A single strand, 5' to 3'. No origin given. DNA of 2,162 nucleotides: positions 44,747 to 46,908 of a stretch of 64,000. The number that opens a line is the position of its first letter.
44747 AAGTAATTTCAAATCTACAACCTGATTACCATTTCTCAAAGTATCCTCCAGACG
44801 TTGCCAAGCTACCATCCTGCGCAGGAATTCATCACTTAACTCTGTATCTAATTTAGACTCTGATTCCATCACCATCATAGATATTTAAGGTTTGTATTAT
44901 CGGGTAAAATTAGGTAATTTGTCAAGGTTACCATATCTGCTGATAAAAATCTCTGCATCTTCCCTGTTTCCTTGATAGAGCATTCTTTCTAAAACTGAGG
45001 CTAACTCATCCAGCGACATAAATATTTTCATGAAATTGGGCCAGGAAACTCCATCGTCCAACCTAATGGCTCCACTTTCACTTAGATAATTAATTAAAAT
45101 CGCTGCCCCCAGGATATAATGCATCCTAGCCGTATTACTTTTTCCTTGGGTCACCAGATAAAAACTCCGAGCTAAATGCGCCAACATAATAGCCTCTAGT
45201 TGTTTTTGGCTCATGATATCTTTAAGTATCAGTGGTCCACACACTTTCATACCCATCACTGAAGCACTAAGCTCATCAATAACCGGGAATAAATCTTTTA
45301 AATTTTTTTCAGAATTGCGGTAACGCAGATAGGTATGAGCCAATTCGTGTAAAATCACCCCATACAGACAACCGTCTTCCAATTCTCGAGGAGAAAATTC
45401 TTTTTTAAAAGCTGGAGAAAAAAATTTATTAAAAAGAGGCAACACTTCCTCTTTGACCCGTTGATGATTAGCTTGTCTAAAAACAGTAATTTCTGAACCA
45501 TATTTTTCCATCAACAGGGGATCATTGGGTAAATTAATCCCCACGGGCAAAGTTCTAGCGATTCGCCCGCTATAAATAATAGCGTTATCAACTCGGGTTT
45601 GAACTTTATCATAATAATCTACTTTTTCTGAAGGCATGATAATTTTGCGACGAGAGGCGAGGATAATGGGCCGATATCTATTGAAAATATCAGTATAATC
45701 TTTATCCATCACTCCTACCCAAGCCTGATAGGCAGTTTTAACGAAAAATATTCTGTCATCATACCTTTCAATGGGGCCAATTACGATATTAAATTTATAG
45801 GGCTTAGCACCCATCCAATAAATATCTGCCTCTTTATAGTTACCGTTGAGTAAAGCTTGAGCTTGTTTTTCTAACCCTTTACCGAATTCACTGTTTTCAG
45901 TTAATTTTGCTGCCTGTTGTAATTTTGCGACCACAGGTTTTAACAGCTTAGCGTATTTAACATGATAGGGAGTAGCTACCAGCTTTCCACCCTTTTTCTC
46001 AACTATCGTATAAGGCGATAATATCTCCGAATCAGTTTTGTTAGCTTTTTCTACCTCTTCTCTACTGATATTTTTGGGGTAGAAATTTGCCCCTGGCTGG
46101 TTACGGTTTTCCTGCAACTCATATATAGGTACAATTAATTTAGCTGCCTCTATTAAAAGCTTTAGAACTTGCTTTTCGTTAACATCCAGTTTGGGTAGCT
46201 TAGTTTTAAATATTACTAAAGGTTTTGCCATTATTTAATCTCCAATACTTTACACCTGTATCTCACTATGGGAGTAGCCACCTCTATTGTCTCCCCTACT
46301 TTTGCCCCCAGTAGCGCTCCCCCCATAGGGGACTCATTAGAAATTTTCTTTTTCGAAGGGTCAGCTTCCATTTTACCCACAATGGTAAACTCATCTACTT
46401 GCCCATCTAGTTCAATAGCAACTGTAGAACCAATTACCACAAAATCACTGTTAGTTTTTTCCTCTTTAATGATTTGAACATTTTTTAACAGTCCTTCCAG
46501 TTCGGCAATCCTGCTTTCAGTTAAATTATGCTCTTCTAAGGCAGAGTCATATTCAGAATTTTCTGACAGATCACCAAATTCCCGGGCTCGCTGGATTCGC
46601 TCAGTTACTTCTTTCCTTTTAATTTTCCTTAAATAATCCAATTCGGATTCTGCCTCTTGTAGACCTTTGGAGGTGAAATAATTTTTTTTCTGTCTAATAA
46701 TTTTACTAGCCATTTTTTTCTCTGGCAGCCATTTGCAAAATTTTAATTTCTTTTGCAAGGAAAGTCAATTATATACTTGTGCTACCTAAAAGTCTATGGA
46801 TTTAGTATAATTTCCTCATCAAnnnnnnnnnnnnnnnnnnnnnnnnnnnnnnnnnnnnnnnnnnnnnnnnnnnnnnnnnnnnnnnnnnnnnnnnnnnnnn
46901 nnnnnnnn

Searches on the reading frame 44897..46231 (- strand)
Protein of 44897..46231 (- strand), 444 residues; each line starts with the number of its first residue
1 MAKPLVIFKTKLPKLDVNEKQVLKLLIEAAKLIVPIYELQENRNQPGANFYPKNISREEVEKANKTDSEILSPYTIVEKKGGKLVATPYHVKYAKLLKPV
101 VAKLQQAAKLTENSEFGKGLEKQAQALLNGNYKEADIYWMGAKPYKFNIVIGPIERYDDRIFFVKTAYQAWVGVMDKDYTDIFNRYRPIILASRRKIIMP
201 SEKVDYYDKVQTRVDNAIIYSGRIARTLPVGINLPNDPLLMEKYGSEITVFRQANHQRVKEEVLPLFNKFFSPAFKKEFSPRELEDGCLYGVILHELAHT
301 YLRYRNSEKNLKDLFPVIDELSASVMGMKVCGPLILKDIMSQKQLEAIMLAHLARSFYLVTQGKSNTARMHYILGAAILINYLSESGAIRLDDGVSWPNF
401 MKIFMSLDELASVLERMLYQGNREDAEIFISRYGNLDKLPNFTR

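Call 26: search_protein_families(library=pfam, proteins=[window:44897-46231:-], max_evalue=0.001)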
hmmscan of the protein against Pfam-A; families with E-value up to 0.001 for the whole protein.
window:44897-46231:- (444 aa): 1 family
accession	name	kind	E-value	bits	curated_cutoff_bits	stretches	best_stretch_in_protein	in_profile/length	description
PF03571.21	Peptidase_M49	-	1.9e-05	23.7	21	1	90-185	98-195/548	Peptidase family M49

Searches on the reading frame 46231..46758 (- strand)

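Call 56: search_protein_families(library=pfam, proteins=[window:46231-46758:-], max_evalue=0.001)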
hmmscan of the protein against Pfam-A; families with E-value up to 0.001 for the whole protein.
window:46231-46758:- (175 aa): 2 families
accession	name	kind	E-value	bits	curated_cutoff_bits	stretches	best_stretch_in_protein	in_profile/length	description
PF03449.20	GreA_GreB_N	-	1.1e-23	83.6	24.5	1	27-96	2-71/71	Transcription elongation factor, N-terminal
PF01272.25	GreA_GreB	-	7e-22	77.6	26.9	1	104-175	3-76/77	Transcription elongation factor, GreA/GreB, C-term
